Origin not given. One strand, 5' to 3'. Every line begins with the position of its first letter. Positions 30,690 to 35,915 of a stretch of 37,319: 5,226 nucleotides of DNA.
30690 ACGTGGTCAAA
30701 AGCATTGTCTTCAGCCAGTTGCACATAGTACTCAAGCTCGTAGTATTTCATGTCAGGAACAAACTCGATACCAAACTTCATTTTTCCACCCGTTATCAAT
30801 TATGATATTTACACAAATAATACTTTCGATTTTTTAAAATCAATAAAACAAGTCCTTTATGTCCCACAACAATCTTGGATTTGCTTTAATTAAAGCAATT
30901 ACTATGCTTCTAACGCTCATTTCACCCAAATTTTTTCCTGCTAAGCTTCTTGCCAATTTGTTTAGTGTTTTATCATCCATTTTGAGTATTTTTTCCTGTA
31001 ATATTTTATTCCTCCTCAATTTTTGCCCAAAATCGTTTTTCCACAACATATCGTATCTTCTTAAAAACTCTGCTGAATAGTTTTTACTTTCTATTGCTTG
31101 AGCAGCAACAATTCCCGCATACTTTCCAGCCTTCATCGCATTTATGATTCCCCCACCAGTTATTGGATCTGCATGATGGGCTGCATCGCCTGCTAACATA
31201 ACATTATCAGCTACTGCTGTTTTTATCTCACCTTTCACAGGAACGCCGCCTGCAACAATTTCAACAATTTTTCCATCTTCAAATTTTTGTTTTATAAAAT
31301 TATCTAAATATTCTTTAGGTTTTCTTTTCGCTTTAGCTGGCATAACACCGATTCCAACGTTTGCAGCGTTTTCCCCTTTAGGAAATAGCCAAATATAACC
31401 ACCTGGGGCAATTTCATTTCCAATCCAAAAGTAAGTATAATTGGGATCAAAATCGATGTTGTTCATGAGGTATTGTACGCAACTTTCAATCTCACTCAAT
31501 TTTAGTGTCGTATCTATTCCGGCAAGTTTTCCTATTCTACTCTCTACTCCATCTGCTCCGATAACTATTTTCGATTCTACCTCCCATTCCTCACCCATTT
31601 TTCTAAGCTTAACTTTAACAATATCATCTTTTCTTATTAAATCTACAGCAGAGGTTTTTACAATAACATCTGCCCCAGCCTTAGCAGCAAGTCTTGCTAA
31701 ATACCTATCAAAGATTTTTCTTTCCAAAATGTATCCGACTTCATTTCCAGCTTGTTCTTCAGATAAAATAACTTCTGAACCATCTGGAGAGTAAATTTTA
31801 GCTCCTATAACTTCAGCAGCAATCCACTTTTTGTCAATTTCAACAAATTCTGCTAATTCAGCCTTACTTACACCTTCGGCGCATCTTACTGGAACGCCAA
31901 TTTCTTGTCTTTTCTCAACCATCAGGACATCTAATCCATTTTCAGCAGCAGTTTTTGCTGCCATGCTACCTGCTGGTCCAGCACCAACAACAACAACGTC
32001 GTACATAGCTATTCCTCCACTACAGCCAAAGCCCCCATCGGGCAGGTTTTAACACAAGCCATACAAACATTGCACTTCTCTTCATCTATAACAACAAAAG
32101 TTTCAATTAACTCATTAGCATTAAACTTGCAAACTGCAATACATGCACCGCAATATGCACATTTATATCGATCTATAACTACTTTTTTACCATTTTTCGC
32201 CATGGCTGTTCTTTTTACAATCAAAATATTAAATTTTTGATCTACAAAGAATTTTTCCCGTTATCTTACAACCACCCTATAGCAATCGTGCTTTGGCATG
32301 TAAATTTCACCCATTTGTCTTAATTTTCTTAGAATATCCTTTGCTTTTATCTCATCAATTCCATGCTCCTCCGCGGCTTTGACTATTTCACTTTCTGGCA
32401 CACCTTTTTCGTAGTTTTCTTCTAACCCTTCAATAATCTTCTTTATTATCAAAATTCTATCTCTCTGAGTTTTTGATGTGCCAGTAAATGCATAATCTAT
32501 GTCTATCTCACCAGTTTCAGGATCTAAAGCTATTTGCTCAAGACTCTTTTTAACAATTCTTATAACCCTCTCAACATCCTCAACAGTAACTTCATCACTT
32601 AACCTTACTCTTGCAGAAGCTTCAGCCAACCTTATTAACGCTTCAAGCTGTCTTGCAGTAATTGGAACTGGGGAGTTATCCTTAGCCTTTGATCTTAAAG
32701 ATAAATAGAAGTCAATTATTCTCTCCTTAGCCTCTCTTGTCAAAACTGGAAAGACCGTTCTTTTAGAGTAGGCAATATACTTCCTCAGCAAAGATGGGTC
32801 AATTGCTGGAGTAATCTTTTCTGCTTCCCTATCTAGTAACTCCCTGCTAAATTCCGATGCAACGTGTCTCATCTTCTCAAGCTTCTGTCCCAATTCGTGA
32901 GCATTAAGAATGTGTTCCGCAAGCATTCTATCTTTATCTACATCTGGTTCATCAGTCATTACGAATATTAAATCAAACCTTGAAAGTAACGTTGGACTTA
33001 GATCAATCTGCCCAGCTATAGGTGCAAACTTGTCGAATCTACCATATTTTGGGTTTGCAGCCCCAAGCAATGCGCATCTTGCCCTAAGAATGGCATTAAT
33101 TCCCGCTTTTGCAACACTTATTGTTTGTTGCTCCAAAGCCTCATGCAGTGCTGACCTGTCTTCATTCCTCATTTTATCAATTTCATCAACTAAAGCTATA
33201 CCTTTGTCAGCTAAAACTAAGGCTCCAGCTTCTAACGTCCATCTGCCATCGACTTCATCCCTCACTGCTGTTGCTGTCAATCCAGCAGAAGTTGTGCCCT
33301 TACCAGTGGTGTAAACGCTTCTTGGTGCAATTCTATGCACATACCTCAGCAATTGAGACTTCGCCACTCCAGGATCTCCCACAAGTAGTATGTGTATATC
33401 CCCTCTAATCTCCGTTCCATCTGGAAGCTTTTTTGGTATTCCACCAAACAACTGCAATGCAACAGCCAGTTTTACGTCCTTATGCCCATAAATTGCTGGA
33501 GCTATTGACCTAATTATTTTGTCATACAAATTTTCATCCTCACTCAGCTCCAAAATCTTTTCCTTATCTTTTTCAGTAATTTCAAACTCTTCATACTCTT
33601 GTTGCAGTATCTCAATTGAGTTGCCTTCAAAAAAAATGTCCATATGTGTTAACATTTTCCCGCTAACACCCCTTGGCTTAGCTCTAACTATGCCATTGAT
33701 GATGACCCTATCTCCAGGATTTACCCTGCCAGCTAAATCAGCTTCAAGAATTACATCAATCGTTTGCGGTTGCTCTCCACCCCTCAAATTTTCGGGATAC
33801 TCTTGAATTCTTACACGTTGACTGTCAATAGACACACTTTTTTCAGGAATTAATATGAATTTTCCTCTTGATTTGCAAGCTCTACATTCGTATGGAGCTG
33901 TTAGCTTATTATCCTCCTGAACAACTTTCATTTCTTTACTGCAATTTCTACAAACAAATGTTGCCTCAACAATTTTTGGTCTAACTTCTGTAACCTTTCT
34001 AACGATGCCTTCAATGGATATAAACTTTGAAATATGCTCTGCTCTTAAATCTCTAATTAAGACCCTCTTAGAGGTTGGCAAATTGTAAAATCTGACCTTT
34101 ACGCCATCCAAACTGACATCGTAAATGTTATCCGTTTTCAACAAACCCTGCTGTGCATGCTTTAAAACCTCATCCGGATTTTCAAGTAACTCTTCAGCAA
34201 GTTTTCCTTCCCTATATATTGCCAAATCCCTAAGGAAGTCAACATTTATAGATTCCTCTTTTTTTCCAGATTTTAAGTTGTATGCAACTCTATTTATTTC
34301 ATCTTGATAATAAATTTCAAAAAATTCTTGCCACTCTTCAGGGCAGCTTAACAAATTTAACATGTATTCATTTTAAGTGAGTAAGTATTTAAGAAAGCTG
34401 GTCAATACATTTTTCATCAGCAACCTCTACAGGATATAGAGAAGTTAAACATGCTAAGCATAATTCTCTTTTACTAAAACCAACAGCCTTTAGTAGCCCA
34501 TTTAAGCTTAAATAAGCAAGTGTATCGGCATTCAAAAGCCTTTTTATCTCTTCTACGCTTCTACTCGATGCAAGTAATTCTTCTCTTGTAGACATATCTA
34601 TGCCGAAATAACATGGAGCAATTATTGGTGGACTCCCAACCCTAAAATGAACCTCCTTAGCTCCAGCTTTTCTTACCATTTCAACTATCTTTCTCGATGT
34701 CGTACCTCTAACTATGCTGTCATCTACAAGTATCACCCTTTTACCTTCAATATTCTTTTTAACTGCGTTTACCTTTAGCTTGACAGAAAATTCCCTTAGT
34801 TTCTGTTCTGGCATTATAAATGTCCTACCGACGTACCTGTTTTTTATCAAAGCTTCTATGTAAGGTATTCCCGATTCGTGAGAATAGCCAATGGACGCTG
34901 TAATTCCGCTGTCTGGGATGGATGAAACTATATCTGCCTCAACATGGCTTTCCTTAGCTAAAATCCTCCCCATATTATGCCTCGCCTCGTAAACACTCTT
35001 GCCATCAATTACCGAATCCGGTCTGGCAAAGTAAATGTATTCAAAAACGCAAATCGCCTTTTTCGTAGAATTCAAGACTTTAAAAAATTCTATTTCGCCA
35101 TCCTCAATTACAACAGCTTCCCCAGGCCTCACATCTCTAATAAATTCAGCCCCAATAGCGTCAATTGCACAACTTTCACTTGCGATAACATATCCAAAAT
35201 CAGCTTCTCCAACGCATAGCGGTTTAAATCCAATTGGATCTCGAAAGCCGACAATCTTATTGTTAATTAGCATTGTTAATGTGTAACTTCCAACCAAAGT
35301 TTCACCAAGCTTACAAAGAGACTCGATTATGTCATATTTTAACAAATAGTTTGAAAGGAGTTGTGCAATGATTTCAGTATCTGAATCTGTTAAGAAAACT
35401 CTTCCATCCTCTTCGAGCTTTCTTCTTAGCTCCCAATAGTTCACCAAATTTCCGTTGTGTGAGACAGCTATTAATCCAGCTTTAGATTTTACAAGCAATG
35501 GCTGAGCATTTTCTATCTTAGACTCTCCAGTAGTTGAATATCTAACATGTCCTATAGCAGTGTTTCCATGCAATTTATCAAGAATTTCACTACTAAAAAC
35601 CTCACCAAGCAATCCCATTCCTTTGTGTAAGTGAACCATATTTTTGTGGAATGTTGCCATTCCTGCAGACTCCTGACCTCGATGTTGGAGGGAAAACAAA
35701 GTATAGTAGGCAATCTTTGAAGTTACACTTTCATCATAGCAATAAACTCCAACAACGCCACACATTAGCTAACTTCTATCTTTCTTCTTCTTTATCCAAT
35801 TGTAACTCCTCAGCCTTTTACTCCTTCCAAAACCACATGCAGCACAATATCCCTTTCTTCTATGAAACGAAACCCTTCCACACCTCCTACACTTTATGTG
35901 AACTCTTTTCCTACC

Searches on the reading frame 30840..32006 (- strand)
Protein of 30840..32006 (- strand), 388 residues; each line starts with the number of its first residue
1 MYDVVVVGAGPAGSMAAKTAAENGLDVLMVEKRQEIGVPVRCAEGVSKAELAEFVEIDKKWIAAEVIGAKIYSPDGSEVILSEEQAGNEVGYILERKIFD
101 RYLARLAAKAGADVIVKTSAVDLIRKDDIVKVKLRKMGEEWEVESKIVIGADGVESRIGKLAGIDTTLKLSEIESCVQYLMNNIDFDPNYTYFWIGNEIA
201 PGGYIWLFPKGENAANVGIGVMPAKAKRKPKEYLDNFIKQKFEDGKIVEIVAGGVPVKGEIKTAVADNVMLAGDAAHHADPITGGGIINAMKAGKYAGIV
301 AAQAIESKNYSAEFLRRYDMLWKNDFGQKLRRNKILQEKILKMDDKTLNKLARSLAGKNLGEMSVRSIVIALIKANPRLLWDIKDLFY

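Call 7: search_protein_families(library=pfam, proteins=[window:30840-32006:-])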
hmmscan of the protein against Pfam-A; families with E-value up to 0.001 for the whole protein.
window:30840-32006:- (388 aa): 12 families
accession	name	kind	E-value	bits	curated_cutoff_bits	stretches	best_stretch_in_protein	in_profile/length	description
PF22578.2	GGR_cat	-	8e-34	115.8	27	1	173-255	2-88/88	Geranylgeranyl reductase catalytic domain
PF01494.25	FAD_binding_3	-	1.7e-20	74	22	1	2-292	2-309/349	FAD binding domain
PF12831.13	FAD_oxidored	-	4.2e-13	49.8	27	1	3-167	1-158/416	FAD dependent oxidoreductase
PF07992.20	Pyr_redox_2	-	1e-09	38.7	26.1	1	2-178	1-135/291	Pyridine nucleotide-disulphide oxidoreductase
PF05834.18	Lycopene_cycl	-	4.1e-09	36.4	23.4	1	3-158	1-145/380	Lycopene cyclase protein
PF01266.30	DAO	-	4.8e-09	36.6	27.9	1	3-37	1-35/353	FAD dependent oxidoreductase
PF00890.30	FAD_binding_2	-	5.4e-09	36.2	20.4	1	3-47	1-45/414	FAD binding domain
PF04820.20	Trp_halogenase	-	2.1e-08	33.9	21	0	87-295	148-348/458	Tryptophan halogenase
PF03486.20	HI0933_like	-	1.1e-07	32.1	50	1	3-41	2-40/244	HI0933-like protein Rossmann domain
PF13450.12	NAD_binding_8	-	1.7e-06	28.6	21.9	1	6-38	1-33/68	NAD(P)-binding Rossmann-like domain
PF01134.28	GIDA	-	8.2e-05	22.3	22.1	1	3-37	1-36/391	Glucose inhibited division protein A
PF01946.23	Thi4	-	0.00011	21.9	26.2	1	3-37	19-54/235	Thi4 family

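Call 8: search_protein_families(library=ncbifam, proteins=[window:30840-32006:-])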
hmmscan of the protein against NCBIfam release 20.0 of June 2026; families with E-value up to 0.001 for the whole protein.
window:30840-32006:- (388 aa): 100 families (the best 25 are shown)
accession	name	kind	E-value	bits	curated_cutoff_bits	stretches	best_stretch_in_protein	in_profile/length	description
NF041160.1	DGGPL_Thplmales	equivalog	9.7e-110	367.2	780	1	2-386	4-395/396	digeranylgeranylglycerophospholipid reductase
TIGR02032.1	GG-red-SF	subfamily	5.7e-74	249.5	158.8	1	2-299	1-295/297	geranylgeranyl reductase family protein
NF041080.1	DGGGPL_reductase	equivalog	4.1e-55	187.4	580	1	2-349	2-359/447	digeranylgeranylglycerophospholipid reductase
TIGR02023.1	BchP-ChlP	subfamily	4.1e-44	151.2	343.3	1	2-345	1-340/388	geranylgeranyl diphosphate reductase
NF041385.1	Dggglyphlred_Halo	equivalog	1.2e-30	106.4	700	1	2-356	5-370/405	digeranylgeranylglycerophospholipid reductase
TIGR02028.1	ChlP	equivalog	5.6e-29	101.1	505.3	1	4-342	3-347/398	geranylgeranyl reductase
NF049967.1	QhpG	equivalog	1.8e-23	83.1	240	1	4-316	1-300/423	flavin-dependent monooxygenase QhpG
NF045655.1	MkRedMenJ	equivalog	2.2e-22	79.6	700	1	3-318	6-332/406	menaquinone reductase MenJ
NF005951.1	PRK08020.1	equivalog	5.1e-17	61.7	590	1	2-322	3-335/388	3-demethoxyubiquinol 3-hydroxylase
NF008519.0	PRK11445.1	equivalog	1.5e-16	60.6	303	1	1-341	3-337/355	FAD-binding protein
NF038171.1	maturase_LodB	equivalog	2.9e-16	59.5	400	1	3-167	1-172/361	lysine-epsilon-oxidase maturase LodB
TIGR01988.1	Ubi-OHases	subfamily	9.2e-16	57.7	224.65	1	3-320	1-333/387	ubiquinone biosynthesis hydroxylase, UbiH/UbiF/VisC/COQ6 family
NF005303.0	PRK06834.1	subfamily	2.2e-14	52.9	625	1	3-228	5-220/488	hypothetical protein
NF005612.0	PRK07364.1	equivalog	7.4e-14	51.1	487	1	2-319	19-348/415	FAD-dependent hydroxylase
NF033145.1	rif_monoox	equivalog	5.1e-13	48.7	800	1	3-175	2-173/472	rifampin monooxygenase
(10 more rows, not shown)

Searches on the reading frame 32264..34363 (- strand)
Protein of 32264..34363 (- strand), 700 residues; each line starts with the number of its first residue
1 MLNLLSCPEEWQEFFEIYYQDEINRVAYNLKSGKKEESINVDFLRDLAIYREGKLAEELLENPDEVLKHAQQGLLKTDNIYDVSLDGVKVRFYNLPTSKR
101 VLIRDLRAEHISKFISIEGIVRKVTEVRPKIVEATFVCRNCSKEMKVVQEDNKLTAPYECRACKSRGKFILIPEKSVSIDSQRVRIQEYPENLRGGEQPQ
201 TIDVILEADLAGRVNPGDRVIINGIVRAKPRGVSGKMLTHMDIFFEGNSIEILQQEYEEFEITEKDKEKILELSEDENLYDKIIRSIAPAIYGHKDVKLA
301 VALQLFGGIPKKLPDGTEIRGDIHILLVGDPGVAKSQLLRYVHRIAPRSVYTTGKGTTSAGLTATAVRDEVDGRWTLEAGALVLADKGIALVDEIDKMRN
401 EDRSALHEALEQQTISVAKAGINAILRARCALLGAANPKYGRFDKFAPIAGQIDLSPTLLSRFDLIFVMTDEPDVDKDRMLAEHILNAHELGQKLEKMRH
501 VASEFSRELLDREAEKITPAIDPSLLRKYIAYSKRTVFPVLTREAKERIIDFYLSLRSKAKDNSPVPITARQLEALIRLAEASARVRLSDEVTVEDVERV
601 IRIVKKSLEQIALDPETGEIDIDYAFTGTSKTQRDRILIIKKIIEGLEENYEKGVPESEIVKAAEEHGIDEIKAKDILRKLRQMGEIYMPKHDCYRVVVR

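Call 39: search_protein_families(library=pfam, max_evalue=0.00001, proteins=[window:32264-34363:-])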
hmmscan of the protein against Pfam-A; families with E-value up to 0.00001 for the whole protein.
window:32264-34363:- (700 aa): 5 families
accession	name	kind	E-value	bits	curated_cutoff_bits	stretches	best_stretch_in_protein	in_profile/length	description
PF00493.29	MCM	-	1.1e-99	332.5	23.3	1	267-489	2-224/224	MCM P-loop domain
PF17207.9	MCM_OB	-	3.8e-37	127.3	24.8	1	103-229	2-125/126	MCM OB domain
PF17855.7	MCM_lid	-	6.4e-29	100.7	27.4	1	525-608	2-87/87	MCM AAA-lid domain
PF01078.27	Mg_chelatase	-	1.7e-08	34.5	20.3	1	373-438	93-158/207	Magnesium chelatase, subunit ChlI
PF07728.20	AAA_5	-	2e-08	34.8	22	1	324-440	1-125/139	AAA domain (dynein-related subfamily)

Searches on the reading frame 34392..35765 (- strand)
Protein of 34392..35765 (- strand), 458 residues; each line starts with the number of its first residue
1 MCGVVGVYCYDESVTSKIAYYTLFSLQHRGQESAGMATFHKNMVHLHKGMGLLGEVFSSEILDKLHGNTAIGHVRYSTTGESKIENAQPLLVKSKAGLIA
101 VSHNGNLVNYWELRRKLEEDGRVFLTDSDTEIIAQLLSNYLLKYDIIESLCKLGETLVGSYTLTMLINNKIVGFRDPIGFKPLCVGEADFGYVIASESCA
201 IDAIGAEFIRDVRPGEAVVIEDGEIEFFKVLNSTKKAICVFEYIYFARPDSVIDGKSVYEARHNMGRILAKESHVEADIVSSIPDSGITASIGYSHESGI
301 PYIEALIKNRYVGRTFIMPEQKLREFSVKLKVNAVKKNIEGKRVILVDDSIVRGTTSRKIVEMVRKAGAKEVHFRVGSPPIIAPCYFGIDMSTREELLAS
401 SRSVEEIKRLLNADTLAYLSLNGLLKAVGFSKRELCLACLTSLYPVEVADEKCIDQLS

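Call 39: search_protein_families(library=pfam, max_evalue=0.00001, proteins=[window:34392-35765:-])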
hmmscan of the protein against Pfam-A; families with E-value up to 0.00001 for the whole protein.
window:34392-35765:- (458 aa): 3 families
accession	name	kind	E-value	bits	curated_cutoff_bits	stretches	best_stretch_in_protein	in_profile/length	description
PF13537.11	GATase_7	-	6.8e-18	65.3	25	1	83-202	9-122/123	Glutamine amidotransferase domain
PF13522.11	GATase_6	-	1.6e-17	64.2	27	1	66-197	9-130/130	Glutamine amidotransferase domain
PF00156.33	Pribosyltran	-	1.3e-06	28.2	26.3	1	280-374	61-120/158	Phosphoribosyl transferase domain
